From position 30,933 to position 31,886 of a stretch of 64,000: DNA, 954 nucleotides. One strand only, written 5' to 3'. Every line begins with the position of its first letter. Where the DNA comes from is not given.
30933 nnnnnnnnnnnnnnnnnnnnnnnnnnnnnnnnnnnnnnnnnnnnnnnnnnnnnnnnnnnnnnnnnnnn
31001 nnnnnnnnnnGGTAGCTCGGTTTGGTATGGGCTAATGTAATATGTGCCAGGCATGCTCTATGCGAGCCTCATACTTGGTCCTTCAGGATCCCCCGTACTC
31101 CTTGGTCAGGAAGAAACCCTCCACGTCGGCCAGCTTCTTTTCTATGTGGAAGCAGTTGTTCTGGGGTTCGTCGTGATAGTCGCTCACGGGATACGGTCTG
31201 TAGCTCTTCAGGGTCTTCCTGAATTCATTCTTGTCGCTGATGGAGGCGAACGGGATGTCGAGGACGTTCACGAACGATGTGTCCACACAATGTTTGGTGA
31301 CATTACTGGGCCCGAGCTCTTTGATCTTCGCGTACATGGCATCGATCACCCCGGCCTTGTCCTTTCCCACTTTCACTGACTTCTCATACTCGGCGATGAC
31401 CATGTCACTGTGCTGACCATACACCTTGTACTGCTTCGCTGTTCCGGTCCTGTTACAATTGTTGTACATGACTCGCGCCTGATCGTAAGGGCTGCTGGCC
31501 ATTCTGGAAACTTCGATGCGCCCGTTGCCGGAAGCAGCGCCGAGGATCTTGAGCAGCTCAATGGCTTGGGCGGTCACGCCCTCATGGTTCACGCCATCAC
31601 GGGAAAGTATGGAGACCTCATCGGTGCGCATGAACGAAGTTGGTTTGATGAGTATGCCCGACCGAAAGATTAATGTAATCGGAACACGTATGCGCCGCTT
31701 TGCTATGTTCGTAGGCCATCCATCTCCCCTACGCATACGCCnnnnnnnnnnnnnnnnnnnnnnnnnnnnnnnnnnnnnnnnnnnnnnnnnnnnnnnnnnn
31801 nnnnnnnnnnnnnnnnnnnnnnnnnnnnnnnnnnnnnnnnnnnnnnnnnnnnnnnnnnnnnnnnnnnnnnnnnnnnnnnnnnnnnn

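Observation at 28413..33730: PAAR/DUF4123 adaptor modules with no recognisable large effector; the adjoining stretch looks decayed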

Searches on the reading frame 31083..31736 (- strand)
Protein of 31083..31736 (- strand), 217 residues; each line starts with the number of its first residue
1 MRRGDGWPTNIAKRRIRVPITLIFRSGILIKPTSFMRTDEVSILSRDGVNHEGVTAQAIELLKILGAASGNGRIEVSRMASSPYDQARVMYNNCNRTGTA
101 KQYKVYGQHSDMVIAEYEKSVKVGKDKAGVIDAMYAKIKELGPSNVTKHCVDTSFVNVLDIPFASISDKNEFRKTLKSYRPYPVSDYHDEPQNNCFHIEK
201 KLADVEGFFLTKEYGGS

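Call 4: search_protein_families(library=pfam, proteins=[window:31083-31736:-], max_evalue=0.1)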
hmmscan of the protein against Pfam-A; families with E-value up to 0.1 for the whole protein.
window:31083-31736:- (217 aa): 0 families

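Call 12: search_protein_families(library=ncbifam, proteins=[window:31083-31631:-], max_evalue=0.1)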
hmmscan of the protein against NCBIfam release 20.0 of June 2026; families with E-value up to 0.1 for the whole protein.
window:31083-31631:- (182 aa): 1 family
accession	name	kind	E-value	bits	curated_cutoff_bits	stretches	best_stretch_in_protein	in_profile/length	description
NF001626.0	PRK00411.1-5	equivalog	0.025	13.4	417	1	6-110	253-359/374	ORC1-type DNA replication protein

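Call 13: search_solved_structures(query=window:31083-31631:-, max_evalue=10)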
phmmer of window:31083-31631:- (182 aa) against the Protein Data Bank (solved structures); distinct sequences matched with E-value up to 10: 2.
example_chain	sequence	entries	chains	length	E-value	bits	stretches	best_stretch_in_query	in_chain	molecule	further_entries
1zpv_A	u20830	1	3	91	0.92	12.8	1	87-123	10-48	ACT domain protein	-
1nq6_A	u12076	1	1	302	1.1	12.5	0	96-138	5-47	Xys1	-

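Call 15: find_homologous_proteins(query=window:31083-31631:-, max_evalue=0.001)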
Query window:31083-31631:- (182 aa): 4 proteins with E <= 0.001 among 91 candidates.
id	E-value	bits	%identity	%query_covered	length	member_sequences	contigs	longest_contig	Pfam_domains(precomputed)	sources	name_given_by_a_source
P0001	6.9e-117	406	100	100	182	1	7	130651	-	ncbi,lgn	ncbi:MAG: hypothetical protein R2815_11515 [Flavobacteriales bacterium]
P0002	1.4e-70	255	65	99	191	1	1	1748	-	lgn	-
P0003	3.2e-68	247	62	99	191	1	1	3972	-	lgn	-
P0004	4.5e-68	247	64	98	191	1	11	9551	-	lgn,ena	-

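Call 17: find_encoding_contigs(protein=P0004, flank=10000, max_places=6)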
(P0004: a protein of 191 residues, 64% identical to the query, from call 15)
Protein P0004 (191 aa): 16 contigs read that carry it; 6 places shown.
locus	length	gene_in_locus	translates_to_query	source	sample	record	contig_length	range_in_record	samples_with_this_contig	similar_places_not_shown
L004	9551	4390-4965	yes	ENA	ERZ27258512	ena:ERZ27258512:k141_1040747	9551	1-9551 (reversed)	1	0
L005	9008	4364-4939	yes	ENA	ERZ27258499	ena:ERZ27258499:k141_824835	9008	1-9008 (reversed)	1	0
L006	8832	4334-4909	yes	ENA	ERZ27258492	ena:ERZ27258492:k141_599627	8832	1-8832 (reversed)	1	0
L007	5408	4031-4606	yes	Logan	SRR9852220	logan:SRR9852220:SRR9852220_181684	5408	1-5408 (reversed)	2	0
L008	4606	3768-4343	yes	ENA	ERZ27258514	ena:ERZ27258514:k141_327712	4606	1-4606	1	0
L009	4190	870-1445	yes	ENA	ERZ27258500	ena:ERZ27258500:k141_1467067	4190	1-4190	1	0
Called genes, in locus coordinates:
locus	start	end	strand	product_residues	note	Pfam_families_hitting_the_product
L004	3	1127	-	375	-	?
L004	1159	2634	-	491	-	-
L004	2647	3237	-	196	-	-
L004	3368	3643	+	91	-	-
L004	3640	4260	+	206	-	PF13503:DUF4123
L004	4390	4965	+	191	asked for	-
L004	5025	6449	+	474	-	PF05488:PAAR_motif, PF26363:Phospholipase-like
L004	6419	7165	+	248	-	-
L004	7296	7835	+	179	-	PF13503:DUF4123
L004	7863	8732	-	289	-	PF00691:OmpA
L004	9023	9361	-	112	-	PF10387:DUF2442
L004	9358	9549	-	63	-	?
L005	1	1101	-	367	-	?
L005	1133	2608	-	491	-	-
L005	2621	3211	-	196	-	-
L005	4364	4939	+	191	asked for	-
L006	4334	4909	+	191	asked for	-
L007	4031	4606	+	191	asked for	-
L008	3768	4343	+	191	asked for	-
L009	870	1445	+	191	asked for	-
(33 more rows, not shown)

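Call 18: find_encoding_contigs(protein=P0003, flank=10000, max_places=4)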
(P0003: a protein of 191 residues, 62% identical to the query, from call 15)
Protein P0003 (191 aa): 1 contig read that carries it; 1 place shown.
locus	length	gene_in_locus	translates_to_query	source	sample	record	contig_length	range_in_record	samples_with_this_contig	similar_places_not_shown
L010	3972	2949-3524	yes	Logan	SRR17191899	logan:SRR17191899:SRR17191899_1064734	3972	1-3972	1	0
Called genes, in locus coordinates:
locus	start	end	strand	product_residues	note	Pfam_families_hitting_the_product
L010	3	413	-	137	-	?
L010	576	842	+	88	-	-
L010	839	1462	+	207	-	PF13503:DUF4123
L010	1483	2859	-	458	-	PF18990:DUF5723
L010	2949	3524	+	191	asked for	-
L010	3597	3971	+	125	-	?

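Call 23: search_protein_families(library=pfam, proteins=[L004:3368-3643:+, L010:576-842:+, L004:5025-6449:+, L004:6419-7165:+, L004:2647-3237:-, L004:1159-2634:-], max_evalue=0.1)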
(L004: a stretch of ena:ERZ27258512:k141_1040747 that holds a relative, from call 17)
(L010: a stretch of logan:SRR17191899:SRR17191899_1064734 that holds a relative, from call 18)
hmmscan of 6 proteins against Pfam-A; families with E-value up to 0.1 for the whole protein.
L004:3368-3643:+ (91 aa): 0 families

L010:576-842:+ (88 aa): 0 families

L004:5025-6449:+ (474 aa): 1 family
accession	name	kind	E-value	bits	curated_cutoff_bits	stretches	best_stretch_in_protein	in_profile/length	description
PF05488.18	PAAR_motif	-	8.5e-21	74.4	27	2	24-90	4-69/70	PAAR motif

L004:6419-7165:+ (248 aa): 4 families
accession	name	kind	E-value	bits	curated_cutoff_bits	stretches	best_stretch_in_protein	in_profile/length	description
PF13606.12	Ank_3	-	6.4e-05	23.5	22.3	0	180-207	2-29/30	Ankyrin repeat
PF00023.36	Ank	-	0.00014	22.4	21.1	0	163-177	18-32/33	Ankyrin repeat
PF12796.13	Ank_2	-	0.00022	22.1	27.3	0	163-207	45-87/90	Ankyrin repeats (3 copies)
PF13637.12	Ank_4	-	0.00026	21.7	22.7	0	166-185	16-35/50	Ankyrin repeats (many copies)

L004:2647-3237:- (196 aa): 4 families
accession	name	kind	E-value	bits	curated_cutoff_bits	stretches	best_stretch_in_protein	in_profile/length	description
PF17561.7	TssO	-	0.00059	20.5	29.2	1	7-57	2-53/148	Type VI secretion system, TssO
PF12001.13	DUF3496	-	0.0069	17.2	23.3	1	145-179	32-66/109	Domain of unknown function (DUF3496)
PF10303.14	DUF2408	-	0.014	16.4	25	0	49-121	56-118/130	Protein of unknown function (DUF2408)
PF15921.10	CCDC158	-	0.047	12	27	0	54-115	645-703/1112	Coiled-coil domain-containing protein 158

L004:1159-2634:- (491 aa): 1 family
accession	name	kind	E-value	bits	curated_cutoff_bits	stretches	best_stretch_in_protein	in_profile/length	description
PF14559.12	TPR_19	-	0.026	15.3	25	1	260-325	3-68/68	Tetratricopeptide repeat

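Call 37: search_protein_representatives(protein=window:31083-31631:-)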
Query: 182 residues. Proteins with E-value up to 0.001 (for the whole library): 768; up to 1e-10: 324; up to 1e-30: 1. The best 150 are listed.
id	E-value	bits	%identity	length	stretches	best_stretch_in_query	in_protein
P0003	1.0e-68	247.1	62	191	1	1-181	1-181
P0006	5.8e-24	101.4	39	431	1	20-164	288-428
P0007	6.1e-23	98.0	37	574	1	8-164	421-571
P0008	7.5e-23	97.8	36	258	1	13-164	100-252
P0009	7.7e-23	97.7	40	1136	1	18-164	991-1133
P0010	2.0e-22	96.4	40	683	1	14-164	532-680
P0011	1.7e-21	93.4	36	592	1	2-164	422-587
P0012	5.8e-21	91.6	38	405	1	13-164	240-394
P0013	9.6e-21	90.9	33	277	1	12-166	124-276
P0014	1.1e-20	90.7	37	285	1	13-167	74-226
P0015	1.3e-20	90.5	37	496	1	12-164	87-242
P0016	1.3e-20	90.5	36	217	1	18-167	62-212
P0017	2.0e-20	89.9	38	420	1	21-165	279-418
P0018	3.0e-20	89.3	41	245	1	25-163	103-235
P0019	4.9e-20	88.6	38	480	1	16-166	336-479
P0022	7.0e-20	88.1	35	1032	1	5-164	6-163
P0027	4.9e-19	85.3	36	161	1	27-164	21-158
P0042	6.6e-18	81.7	38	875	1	13-166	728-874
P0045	8.9e-18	81.3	39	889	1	21-166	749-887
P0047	9.9e-18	81.1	37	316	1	15-164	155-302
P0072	8.7e-17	78.0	36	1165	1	3-164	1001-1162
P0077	1.1e-16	77.7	37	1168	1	8-164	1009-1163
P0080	1.3e-16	77.4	34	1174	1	21-164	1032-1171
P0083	1.5e-16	77.3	36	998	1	15-146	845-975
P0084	1.6e-16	77.2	36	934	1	15-141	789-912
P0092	3.4e-16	76.1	40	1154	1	15-166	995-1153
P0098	4.7e-16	75.6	36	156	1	20-164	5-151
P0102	5.5e-16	75.4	35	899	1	3-164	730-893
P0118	2.1e-15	73.5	34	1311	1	17-166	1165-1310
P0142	5.7e-15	72.1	39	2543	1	26-166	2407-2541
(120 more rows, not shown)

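Call 38: search_protein_families(library=pfam, proteins=[P0009, P0072, P0007, P0010, P0022, P0006, P0118, P0008, P0042, P0011], max_evalue=0.01)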
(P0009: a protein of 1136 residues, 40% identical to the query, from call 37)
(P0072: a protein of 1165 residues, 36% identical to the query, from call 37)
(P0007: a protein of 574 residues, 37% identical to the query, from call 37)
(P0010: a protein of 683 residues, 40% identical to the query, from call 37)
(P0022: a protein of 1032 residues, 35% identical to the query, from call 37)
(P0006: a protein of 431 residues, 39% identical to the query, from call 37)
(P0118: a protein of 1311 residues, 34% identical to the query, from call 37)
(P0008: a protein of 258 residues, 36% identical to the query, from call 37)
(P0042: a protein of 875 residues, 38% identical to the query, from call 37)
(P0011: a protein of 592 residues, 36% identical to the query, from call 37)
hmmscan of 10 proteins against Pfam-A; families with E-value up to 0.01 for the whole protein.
P0009 (1136 aa): 1 family
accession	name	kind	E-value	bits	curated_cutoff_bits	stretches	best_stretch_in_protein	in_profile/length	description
PF14107.11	DUF4280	-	2e-10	41.7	26.3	1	1-106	6-109/109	Domain of unknown function (DUF4280)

P0072 (1165 aa): 2 families
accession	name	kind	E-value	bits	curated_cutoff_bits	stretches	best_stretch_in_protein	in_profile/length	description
PF08239.17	SH3_3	-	4.2e-19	68.9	27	2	400-445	2-49/54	Bacterial SH3 domain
PF16754.10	Pesticin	-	7.6e-05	23.1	25.8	1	560-634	6-80/156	Bacterial toxin homologue of phage lysozyme, C-term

P0007 (574 aa): 0 families

P0010 (683 aa): 0 families

P0022 (1032 aa): 1 family
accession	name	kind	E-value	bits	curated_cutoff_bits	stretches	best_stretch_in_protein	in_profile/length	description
PF14252.11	DUF4347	-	2.2e-23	83.2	24.6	2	769-870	30-125/164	Domain of unknown function (DUF4347)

P0006 (431 aa): 1 family
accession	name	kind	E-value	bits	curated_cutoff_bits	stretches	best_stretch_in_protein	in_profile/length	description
PF00182.24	Glyco_hydro_19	-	0.00012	22.4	25.5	1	104-159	100-155/232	Chitinase class I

P0118 (1311 aa): 2 families
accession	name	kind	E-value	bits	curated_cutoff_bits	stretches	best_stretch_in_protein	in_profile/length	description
PF14107.11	DUF4280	-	6.5e-15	56.1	26.3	1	85-195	1-109/109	Domain of unknown function (DUF4280)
PF01464.25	SLT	-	0.00019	21.4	21.3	1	957-1000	13-52/117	Transglycosylase SLT domain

P0008 (258 aa): 1 family
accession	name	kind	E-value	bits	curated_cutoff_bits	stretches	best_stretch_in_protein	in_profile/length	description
PF18979.5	DUF5715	-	0.0027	17.9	26.8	1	118-193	73-145/171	Family of unknown function (DUF5715)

P0042 (875 aa): 0 families

P0011 (592 aa): 0 families

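Call 43: find_homologous_proteins(query=A3, max_evalue=0.00001)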
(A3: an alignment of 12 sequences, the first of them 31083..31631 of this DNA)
Query A3 (12 sequences) (182 aa, profile of the alignment): 556 proteins with E <= 0.00001 among 2008 candidates; the best 120 are listed.
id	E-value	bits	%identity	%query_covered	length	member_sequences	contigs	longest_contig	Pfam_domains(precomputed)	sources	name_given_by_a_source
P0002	4.0e-85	302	65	99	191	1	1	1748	-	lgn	-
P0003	1.7e-84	299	62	99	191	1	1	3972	-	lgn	-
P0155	1.0e-81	290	61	98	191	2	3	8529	-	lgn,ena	-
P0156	1.6e-80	287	57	99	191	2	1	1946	-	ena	-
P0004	1.9e-79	283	64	98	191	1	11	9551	-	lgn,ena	-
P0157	2.7e-77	276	58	98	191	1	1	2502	-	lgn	-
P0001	3.3e-74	266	100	100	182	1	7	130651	-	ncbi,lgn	ncbi:MAG: hypothetical protein R2815_11515 [Flavobacteriales bacterium]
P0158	2.8e-66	240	54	93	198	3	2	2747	-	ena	-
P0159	4.5e-62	227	50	76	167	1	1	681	-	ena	-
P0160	4.1e-61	223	49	96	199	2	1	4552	-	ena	-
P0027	2.9e-58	214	33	78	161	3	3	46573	-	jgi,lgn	jgi:hypothetical protein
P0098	2.4e-57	211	36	80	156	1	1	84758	-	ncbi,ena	-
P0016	1.2e-51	193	36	81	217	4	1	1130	-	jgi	-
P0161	3.7e-50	188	35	82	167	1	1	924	-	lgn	-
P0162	8.3e-50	187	33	82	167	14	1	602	-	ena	-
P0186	2.6e-47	178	38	84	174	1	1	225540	-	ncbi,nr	ncbi:hypothetical protein ACM39_11495 [Chryseobacterium sp. FH2]|nr:hypothetical protein ACM39_11495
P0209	4.4e-46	174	33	90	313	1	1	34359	-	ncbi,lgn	ncbi:MAG: hypothetical protein WCR52_02465 [Bacteroidota bacterium]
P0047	7.7e-45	170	38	80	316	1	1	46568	-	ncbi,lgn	-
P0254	2.8e-44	169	33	72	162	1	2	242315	-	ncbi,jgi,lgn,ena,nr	ncbi:MAG: hypothetical protein OEY52_08490 [Gammaproteobacteria bacterium]|nr:hypothetical protein [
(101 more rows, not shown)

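Call 46: search_solved_structures(query=A4, max_evalue=10, show_alignments=2)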
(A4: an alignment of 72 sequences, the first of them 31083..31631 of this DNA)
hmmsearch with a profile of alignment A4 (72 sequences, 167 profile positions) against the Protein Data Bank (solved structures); distinct sequences matched with E-value up to 10: 2.
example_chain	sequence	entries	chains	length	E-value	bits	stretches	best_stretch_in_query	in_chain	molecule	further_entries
5cwg_A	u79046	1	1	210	0.022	17.7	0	13-69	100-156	Designed helical repeat protein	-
2ip6_A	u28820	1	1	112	0.55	13.1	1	43-79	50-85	PapB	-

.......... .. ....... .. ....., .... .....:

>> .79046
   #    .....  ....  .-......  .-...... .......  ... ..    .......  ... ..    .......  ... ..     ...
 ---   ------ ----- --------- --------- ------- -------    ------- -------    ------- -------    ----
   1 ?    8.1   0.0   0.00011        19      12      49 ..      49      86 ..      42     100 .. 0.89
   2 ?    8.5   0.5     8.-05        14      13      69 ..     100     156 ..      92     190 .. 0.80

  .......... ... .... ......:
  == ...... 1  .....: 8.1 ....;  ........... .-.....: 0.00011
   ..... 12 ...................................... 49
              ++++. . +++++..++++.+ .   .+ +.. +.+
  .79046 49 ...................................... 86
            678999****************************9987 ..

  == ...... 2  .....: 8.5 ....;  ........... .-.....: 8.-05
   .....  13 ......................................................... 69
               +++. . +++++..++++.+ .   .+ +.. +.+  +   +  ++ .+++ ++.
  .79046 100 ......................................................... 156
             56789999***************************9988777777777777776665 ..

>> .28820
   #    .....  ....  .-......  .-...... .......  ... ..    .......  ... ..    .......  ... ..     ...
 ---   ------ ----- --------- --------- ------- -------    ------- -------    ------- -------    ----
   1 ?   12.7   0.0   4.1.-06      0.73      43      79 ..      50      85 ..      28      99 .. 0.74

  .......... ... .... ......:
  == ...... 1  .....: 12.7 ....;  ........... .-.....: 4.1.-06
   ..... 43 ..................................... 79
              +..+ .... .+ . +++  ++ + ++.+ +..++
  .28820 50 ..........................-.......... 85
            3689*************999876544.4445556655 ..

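Call 52: predict_structure(alignment_id=A4)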
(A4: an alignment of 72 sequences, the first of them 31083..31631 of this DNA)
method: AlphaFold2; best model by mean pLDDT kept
length: 182 residues; sequences in the alignment: 72
mean_pLDDT: 93.5   pTM: 0.81
mean pLDDT of the five models: 93.5, 92.6, 91.1, 90.2, 88.7
residues with pLDDT >= 90: 153; 70-90: 25; 50-70: 3; < 50: 1
segments of 3 or more residues with pLDDT < 50: none
pLDDT, mean of each block of 10 residues (from residue 1): 95 84 94 97 93 96 95 95 98 98 96 91 95 97 94 94 94 83 51
secondary structure, 60 per line:
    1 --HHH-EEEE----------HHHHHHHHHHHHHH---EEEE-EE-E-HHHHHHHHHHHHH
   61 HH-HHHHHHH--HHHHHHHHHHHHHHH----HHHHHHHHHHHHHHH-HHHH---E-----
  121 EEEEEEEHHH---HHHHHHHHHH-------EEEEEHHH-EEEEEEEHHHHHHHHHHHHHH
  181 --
elements in order: E7-10 H21-34 E38-41 H48-62 H64-70 H73-87 H92-106 H108-111 E121-127 H134-143 E151-155 E160-166 H167-180

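Call 54: fold_search(model_id=the predicted structure, library=pdb)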
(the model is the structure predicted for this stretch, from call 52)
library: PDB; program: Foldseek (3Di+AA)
matches with E <= 10: 444; with E <= 0.001: 0
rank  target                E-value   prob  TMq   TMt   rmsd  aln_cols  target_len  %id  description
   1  2efo                  2.9e-01  0.20  0.21  0.25  10.1       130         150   12  Crystal structure of Tyr77 to Ala of ST1022 from Sulfolobus tokodaii 7 (released 2008-02-26)
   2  9evf_B                3.6e-01  0.47  0.17  0.25   4.5        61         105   13  Citramalate lyase - ADP - pyruvate complex (released 2025-10-08)
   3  3kxy_J                5.5e-01  0.20  0.18  0.24   6.2        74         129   12  Crystal Structure of the ExsC-ExsE Complex (released 2010-06-30)
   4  2efn                  5.8e-01  0.14  0.21  0.25  10.1       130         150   12  Crystal Structure of Ser 32 to Ala of ST1022 from Sulfolobus tokodaii 7 (released 2008-02-26)
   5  2p5v_G                6.2e-01  0.16  0.21  0.24  10.2       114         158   10  Crystal Structure of Transcriptional Regulator NMB0573 from Neisseria Meningitidis (released 2007-04-03)
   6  3c1m_C                6.9e-01  0.16  0.22  0.11   8.5        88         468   11  Cyrstal Structure of threonine-sensitive aspartokinase from Methanococcus jannaschii with MgAMP-PNP and L-aspartate (released 2008-03-25)
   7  3c1m_D                7.8e-01  0.14  0.24  0.12  11.3       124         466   10  Cyrstal Structure of threonine-sensitive aspartokinase from Methanococcus jannaschii with MgAMP-PNP and L-aspartate (released 2008-03-25)
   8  2cyy                  8.3e-01  0.15  0.22  0.26  10.4       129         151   10  Crystal structure of PH1519 from Pyrococcus horikosii OT3 (released 2006-09-19)
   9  4pip_C                8.3e-01  0.03  0.16  0.11  17.3       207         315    8  Engineered EgtD variant EgtD-M252V,E282A in complex with tryptophan and SAH (released 2014-12-03)
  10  3c1m_A                8.8e-01  0.14  0.22  0.11   8.7        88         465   14  Cyrstal Structure of threonine-sensitive aspartokinase from Methanococcus jannaschii with MgAMP-PNP and L-aspartate (released 2008-03-25)
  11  3qwu_B                8.8e-01  0.06  0.19  0.12  19.7       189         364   13  Putative ATP-dependent DNA ligase from Aquifex aeolicus. (released 2011-03-16)
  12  5it7_XX               9.3e-01  0.14  0.16  0.22   7.1        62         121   14  Structure of the Kluyveromyces lactis 80S ribosome in complex with the cricket paralysis virus IRES and eEF2 (released 2016-05-18)
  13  3ehh_B                9.3e-01  0.07  0.20  0.19  19.1       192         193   10  Crystal structure of DesKC-H188V in complex with ADP (released 2009-09-15)
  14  2ww9_K                9.9e-01  0.13  0.17  0.29   6.5        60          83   13  Cryo-EM structure of the active yeast Ssh1 complex bound to the yeast 80S ribosome (released 2009-12-08)
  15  2pmh                  9.9e-01  0.11  0.21  0.25  10.1       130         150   10  Crystal structure of Thr132Ala of ST1022 from Sulfolobus tokodaii (released 2008-04-22)
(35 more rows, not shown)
